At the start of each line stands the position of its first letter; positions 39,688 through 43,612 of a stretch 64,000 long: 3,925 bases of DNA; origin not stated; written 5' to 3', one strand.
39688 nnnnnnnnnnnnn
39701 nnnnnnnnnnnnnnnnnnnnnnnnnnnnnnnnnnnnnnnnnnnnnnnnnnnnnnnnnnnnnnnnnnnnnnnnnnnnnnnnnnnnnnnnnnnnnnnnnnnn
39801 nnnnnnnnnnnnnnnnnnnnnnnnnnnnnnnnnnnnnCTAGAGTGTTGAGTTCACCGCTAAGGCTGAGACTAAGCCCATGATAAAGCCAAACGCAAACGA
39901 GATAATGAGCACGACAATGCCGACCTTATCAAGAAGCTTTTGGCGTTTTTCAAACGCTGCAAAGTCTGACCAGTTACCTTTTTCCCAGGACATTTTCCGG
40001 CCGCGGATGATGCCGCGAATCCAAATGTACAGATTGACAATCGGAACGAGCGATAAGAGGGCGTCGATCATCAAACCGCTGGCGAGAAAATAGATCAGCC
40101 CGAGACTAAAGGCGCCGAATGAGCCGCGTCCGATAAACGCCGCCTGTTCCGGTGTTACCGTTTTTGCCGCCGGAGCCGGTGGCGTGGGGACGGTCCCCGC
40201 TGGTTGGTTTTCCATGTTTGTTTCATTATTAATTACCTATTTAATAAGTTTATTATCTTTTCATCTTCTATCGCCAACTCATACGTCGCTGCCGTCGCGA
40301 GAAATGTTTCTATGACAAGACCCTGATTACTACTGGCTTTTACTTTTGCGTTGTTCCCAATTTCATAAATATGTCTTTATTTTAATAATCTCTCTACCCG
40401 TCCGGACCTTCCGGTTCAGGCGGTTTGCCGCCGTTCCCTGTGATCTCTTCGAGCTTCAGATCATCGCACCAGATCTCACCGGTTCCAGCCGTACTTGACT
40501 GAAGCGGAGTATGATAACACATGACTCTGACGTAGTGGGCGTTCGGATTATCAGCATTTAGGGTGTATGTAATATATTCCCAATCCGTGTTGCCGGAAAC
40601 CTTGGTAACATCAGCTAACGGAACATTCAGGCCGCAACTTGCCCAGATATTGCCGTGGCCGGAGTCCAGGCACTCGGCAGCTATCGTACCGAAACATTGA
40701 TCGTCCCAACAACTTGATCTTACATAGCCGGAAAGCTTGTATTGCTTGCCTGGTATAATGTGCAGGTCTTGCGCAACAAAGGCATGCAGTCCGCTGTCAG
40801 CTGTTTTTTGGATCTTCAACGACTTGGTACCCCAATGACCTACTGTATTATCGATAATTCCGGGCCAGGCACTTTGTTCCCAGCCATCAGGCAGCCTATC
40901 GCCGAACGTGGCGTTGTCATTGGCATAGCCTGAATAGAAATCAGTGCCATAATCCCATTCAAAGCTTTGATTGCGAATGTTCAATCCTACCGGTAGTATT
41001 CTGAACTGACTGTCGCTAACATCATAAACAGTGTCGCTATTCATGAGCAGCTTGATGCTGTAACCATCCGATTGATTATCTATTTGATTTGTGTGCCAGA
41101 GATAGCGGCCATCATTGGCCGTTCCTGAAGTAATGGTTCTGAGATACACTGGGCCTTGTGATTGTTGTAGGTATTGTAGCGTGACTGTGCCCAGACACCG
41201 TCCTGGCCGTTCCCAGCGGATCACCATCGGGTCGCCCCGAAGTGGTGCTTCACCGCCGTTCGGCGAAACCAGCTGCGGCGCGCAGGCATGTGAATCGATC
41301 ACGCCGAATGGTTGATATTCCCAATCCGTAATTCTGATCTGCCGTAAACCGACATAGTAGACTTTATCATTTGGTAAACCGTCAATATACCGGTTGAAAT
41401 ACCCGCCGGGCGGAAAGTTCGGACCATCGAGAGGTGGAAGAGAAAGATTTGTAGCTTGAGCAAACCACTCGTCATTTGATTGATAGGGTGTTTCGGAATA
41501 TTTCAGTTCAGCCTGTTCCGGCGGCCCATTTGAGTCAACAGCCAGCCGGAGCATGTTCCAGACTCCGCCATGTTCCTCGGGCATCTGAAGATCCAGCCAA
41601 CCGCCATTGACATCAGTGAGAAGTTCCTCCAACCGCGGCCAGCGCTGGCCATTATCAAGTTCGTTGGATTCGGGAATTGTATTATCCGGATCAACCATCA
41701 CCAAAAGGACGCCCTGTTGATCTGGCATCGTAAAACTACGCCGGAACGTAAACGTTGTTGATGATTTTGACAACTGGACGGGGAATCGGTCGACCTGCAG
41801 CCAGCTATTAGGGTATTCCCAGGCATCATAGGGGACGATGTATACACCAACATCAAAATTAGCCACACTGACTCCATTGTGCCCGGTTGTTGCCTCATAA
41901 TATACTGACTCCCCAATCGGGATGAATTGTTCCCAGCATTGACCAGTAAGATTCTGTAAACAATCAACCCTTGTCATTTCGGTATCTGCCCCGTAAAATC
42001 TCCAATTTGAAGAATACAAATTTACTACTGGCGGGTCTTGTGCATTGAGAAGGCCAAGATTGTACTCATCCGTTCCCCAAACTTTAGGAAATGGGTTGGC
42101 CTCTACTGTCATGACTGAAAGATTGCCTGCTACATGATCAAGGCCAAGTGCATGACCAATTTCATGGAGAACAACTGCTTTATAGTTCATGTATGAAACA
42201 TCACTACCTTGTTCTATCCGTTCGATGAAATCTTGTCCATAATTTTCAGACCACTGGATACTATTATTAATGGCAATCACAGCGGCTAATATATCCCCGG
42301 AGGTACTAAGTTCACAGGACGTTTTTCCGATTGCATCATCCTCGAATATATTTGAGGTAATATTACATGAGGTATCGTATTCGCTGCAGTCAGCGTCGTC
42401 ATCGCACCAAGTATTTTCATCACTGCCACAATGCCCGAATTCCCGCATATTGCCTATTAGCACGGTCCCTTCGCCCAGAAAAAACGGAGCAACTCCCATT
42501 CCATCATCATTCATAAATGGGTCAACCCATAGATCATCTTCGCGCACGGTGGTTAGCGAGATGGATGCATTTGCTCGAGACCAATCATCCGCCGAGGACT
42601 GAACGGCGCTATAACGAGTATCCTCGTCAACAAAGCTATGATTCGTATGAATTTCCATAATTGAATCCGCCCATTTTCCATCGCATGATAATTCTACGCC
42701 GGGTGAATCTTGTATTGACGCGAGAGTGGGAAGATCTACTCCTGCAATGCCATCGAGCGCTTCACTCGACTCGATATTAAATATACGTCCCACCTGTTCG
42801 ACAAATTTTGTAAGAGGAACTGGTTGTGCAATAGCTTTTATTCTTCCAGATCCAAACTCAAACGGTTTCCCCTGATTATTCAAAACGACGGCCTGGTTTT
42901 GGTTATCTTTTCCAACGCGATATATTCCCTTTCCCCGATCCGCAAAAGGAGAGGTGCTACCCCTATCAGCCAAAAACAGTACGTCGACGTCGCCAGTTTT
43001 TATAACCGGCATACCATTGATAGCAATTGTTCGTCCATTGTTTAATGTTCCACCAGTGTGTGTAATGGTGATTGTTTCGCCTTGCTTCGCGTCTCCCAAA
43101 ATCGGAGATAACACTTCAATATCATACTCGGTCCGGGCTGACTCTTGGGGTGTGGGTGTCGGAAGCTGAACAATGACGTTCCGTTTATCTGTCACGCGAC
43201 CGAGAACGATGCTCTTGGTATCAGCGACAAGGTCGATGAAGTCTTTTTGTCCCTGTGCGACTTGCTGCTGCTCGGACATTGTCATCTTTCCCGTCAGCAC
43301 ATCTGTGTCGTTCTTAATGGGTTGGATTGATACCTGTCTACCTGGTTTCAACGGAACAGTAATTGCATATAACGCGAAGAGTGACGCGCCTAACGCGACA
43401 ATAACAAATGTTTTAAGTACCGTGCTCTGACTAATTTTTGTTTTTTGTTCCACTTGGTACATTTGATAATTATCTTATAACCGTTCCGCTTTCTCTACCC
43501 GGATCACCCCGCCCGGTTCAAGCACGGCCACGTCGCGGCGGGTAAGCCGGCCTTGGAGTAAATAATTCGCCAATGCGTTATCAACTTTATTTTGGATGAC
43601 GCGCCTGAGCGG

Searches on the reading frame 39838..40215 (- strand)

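Call 3: search_protein_families(library=pfam, proteins=[window:39838-40215:-], max_evalue=1)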
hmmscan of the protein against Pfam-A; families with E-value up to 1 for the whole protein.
window:39838-40215:- (125 aa): 0 families

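Call 4: search_protein_families(library=padloc, proteins=[window:39838-40215:-], max_evalue=1)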
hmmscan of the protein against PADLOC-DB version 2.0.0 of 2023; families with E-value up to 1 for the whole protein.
window:39838-40215:- (125 aa): 0 families

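Call 7: search_protein_families(library=ncbifam, proteins=[window:39838-40215:-], max_evalue=1)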
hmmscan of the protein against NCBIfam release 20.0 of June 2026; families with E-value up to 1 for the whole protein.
window:39838-40215:- (125 aa): 1 family
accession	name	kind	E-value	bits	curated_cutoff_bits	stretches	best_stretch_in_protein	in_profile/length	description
NF004385.0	PRK05749.1-1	equivalog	0.073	11.7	590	1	56-106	9-57/425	lipid IV(A) 3-deoxy-D-manno-octulosonic acid transferase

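Call 8: search_protein_families(library=phrogs, proteins=[window:39838-40215:-], max_evalue=1)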
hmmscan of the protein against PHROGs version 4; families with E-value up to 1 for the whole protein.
window:39838-40215:- (125 aa): 0 families

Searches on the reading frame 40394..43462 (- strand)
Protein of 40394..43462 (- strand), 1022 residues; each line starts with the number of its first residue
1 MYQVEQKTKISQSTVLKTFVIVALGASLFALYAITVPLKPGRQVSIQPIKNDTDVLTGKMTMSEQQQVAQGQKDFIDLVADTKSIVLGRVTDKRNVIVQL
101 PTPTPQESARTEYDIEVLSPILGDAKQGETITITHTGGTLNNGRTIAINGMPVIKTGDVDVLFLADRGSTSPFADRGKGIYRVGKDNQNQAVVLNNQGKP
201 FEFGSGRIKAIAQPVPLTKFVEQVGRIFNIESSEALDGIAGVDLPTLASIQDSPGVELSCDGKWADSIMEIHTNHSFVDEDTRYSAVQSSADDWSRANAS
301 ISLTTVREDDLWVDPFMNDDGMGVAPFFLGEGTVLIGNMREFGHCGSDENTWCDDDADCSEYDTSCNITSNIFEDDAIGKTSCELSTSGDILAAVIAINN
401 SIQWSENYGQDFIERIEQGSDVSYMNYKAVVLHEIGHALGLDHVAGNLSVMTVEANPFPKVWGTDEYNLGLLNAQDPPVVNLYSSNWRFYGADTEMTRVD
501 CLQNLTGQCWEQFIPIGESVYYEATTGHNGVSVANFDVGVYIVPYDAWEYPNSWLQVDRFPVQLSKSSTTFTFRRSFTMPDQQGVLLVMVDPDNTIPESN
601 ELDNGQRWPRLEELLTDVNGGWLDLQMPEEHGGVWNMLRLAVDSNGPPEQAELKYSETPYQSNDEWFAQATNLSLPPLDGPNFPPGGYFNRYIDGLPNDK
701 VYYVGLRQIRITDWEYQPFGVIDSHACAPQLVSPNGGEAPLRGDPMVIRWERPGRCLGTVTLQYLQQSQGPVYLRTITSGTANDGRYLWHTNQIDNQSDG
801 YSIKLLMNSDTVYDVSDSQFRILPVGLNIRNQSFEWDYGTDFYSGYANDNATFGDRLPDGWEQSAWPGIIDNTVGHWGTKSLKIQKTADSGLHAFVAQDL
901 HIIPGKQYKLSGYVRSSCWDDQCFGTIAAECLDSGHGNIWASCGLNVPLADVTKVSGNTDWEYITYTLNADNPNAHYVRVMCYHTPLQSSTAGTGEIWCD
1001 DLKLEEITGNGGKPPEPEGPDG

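Call 78: search_protein_families(library=pfam, proteins=[window:40394-43462:-], max_evalue=0.01)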
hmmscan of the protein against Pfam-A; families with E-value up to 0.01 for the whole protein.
window:40394-43462:- (1022 aa): 5 families
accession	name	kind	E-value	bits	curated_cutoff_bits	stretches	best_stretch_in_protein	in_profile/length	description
PF00413.30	Peptidase_M10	-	3.3e-06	27.5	24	1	414-452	102-133/159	Matrixin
PF10342.15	Kre9_KNH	-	5.9e-05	24.2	24.6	1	734-817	2-90/94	Kre9/KNH-like N-terminal Ig-like domain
PF02018.23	CBM_4_9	-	0.00028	21.7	25.9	1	850-943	6-100/136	Carbohydrate binding domain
PF10462.15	Peptidase_M66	-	0.0009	18.7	20.6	1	418-483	183-252/306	Peptidase M66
PF07705.17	CARDB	-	0.0027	18.3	22.7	0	565-605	59-98/101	CARDB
